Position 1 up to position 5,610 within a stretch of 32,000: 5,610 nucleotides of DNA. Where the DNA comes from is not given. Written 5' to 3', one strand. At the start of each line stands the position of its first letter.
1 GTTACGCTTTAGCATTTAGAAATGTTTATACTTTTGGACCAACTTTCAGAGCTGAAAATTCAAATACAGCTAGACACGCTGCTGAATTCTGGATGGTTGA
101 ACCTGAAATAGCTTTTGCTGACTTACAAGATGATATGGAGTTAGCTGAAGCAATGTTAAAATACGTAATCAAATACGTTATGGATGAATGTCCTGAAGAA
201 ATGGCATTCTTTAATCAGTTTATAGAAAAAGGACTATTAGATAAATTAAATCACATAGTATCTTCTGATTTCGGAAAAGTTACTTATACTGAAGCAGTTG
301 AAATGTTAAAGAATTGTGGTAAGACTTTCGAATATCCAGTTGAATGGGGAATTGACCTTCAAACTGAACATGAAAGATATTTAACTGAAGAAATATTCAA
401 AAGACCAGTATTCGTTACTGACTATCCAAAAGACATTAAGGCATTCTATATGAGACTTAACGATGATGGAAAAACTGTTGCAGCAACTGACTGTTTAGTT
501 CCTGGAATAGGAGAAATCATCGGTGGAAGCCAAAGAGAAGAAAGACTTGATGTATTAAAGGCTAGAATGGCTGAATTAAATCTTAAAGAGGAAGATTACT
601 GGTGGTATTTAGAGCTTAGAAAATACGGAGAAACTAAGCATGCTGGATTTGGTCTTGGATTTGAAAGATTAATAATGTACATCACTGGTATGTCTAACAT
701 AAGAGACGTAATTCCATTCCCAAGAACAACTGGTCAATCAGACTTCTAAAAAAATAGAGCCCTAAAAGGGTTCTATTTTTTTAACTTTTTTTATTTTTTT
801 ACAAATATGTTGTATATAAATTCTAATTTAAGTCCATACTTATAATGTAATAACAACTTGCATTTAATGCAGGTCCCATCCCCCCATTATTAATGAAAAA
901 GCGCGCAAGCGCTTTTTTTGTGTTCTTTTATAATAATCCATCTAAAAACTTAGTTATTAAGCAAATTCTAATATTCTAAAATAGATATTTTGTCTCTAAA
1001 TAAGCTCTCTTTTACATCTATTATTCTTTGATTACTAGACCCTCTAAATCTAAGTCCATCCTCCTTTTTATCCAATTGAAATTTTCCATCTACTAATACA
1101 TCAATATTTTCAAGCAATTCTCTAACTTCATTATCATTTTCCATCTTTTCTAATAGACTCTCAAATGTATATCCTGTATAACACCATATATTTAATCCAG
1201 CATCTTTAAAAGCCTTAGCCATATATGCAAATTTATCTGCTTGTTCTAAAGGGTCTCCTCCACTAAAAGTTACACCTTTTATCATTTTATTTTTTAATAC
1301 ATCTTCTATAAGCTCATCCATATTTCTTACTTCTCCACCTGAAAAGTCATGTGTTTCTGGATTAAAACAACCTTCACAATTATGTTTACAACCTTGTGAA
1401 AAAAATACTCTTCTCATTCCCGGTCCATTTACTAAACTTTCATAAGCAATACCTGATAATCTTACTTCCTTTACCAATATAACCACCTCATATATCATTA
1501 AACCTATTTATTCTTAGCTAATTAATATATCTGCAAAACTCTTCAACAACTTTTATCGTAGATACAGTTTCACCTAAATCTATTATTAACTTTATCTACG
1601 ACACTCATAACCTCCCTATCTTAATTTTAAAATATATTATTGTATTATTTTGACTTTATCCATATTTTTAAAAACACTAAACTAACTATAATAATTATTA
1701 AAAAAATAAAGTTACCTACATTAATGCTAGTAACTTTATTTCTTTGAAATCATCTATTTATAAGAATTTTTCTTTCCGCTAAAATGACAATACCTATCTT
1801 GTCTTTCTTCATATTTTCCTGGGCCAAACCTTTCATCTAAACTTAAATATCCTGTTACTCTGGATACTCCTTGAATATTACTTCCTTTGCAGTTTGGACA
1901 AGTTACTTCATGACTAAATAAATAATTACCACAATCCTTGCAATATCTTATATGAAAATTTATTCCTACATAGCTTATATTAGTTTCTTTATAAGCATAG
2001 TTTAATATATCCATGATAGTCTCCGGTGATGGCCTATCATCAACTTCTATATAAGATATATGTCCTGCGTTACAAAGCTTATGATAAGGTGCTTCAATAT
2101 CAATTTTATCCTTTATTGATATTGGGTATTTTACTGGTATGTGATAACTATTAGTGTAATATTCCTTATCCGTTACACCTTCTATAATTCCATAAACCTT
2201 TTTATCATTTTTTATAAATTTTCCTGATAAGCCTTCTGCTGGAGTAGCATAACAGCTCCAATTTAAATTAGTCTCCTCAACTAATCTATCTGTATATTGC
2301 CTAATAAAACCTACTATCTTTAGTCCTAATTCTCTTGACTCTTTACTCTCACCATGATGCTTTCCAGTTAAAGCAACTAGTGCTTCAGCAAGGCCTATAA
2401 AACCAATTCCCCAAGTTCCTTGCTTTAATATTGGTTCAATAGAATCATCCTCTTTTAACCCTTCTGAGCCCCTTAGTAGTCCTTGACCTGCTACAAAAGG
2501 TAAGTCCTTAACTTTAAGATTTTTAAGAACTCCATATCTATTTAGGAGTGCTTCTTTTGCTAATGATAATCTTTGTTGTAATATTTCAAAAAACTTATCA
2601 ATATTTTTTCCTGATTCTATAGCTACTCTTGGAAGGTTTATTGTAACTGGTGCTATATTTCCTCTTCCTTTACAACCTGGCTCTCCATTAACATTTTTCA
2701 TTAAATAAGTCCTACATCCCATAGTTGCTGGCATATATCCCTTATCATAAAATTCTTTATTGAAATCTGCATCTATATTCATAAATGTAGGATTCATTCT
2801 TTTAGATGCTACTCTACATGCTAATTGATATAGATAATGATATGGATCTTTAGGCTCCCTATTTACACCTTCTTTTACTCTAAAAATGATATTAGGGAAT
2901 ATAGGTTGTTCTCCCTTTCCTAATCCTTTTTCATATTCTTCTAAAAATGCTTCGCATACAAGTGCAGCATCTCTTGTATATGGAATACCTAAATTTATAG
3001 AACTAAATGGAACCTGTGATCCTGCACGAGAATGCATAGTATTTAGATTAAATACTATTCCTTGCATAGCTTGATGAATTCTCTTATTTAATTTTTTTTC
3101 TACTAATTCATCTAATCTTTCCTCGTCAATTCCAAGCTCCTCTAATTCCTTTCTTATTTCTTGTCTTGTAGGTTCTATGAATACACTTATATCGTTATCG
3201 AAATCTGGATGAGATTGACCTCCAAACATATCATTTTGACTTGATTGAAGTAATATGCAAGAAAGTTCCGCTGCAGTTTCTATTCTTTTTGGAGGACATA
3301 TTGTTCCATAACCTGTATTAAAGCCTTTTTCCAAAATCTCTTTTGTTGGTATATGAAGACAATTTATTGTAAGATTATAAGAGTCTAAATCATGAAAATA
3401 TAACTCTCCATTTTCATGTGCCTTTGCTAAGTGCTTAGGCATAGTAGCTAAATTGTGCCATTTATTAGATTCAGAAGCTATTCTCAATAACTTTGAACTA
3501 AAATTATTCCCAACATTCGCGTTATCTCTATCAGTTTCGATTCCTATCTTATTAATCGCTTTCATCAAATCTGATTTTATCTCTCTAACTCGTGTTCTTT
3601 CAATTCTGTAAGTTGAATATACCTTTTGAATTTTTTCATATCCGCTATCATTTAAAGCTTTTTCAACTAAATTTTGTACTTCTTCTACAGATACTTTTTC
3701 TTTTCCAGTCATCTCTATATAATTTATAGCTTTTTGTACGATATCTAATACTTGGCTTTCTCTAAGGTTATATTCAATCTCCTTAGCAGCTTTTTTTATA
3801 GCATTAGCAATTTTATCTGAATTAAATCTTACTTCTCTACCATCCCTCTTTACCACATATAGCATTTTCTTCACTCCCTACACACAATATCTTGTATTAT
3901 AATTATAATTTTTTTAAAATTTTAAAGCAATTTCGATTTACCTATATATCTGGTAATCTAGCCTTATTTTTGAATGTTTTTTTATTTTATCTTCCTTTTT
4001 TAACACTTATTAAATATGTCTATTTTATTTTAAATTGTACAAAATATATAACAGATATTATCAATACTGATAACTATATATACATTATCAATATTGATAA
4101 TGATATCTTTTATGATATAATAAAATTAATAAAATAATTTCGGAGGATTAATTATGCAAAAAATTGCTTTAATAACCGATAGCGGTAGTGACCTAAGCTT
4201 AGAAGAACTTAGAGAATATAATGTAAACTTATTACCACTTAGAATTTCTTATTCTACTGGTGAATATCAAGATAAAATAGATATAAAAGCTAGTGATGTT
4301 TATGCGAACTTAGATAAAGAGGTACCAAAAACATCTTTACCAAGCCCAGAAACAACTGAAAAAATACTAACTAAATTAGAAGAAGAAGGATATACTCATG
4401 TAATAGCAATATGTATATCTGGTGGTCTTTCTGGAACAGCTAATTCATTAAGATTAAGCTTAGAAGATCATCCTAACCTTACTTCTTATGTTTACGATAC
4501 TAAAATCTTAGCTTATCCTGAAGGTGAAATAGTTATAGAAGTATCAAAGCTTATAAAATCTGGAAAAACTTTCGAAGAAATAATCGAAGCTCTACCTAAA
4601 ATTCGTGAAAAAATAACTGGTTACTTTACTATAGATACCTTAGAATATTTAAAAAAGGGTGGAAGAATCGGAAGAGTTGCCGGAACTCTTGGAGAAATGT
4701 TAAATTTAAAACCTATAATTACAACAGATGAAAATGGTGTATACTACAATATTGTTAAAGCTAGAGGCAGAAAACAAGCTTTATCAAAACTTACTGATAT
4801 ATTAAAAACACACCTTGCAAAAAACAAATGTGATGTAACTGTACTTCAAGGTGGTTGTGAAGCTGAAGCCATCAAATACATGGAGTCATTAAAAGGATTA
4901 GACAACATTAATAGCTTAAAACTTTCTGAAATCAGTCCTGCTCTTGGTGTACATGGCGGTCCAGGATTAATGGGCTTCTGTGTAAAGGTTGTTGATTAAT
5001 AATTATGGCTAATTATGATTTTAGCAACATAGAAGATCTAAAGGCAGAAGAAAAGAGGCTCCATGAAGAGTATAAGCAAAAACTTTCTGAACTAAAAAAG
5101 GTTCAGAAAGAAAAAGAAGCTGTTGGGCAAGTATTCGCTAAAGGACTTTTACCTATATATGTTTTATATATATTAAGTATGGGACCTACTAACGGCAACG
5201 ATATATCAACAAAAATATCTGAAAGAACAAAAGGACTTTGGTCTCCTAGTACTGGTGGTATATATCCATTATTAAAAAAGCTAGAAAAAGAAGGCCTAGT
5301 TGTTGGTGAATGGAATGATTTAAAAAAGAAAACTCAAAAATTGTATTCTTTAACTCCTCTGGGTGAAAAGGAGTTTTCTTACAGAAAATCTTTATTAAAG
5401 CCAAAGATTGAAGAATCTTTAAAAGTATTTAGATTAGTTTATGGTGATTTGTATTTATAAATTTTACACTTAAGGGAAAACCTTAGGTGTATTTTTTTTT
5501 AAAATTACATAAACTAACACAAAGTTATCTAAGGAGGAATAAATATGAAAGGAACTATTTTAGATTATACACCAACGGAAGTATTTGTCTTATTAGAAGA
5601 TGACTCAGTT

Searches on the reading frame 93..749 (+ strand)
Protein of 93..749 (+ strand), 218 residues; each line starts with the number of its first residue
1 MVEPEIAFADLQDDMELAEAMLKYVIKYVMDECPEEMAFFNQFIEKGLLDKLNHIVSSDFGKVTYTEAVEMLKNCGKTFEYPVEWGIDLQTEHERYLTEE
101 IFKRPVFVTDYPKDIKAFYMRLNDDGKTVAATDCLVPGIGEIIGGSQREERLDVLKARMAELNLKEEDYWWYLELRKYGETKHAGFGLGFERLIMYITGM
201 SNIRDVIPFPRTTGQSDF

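Call 15: search_protein_families(library=pfam, proteins=[window:93-749:+], max_evalue=0.001)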
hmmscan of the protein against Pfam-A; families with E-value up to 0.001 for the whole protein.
window:93-749:+ (218 aa): 1 family
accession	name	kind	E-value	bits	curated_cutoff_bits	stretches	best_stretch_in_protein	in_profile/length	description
PF00152.25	tRNA-synt_2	-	4.4e-44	151.2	25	1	1-212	116-307/308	tRNA synthetases class II (D, K and N)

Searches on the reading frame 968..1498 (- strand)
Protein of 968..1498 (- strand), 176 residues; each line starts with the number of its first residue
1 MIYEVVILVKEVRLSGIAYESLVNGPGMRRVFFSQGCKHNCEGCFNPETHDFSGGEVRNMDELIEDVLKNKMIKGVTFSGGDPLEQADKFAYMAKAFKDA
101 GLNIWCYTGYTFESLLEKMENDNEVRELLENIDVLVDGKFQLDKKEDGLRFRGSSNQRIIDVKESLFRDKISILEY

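Call 15: search_protein_families(library=pfam, proteins=[window:968-1498:-], max_evalue=0.001)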
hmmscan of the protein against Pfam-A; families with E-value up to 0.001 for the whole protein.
window:968-1498:- (176 aa): 2 families
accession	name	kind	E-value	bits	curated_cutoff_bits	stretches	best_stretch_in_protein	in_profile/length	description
PF13353.11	Fer4_12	-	1.7e-43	148.6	22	1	23-160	1-137/137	4Fe-4S single cluster domain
PF04055.27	Radical_SAM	-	1.5e-09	38.7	29.5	1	32-120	2-98/166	Radical SAM superfamily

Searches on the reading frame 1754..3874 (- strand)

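Call 15: search_protein_families(library=pfam, proteins=[window:1754-3874:-], max_evalue=0.001)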
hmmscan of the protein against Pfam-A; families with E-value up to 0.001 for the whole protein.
window:1754-3874:- (706 aa): 2 families
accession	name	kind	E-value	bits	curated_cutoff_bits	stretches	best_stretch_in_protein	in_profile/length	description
PF13597.11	NRDD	-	1.7e-186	621.7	26.2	1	117-697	1-562/562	Anaerobic ribonucleoside-triphosphate reductase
PF03477.21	ATP-cone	-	1.4e-19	70.8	25.8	1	6-94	2-87/88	ATP cone domain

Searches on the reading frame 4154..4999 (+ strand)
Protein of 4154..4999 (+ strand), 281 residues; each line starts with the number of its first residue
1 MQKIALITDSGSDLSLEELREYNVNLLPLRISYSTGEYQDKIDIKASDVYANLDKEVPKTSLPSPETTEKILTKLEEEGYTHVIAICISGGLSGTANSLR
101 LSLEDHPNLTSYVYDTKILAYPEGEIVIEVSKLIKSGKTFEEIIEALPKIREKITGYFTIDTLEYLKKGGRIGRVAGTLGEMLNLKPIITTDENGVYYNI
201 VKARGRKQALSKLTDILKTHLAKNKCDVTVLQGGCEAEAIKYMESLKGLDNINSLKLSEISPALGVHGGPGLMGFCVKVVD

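Call 15: search_protein_families(library=pfam, proteins=[window:4154-4999:+], max_evalue=0.001)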
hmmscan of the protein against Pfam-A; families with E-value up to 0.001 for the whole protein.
window:4154-4999:+ (281 aa): 1 family
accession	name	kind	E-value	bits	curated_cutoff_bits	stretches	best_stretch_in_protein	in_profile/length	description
PF02645.21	DegV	-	4.2e-81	272.8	27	1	3-277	1-277/280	Uncharacterised protein, DegV family COG1307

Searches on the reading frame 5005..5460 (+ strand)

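Call 15: search_protein_families(library=pfam, proteins=[window:5005-5460:+], max_evalue=0.001)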
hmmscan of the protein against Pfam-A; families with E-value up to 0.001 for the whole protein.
window:5005-5460:+ (151 aa): 2 families
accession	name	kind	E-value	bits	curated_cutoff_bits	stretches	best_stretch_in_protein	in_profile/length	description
PF03551.20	PadR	-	3.2e-19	69.1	27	1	53-124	1-73/75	Transcriptional regulator PadR-like family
PF13601.12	HTH_34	-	0.00068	20.2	27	0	82-132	27-77/80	Winged helix DNA-binding domain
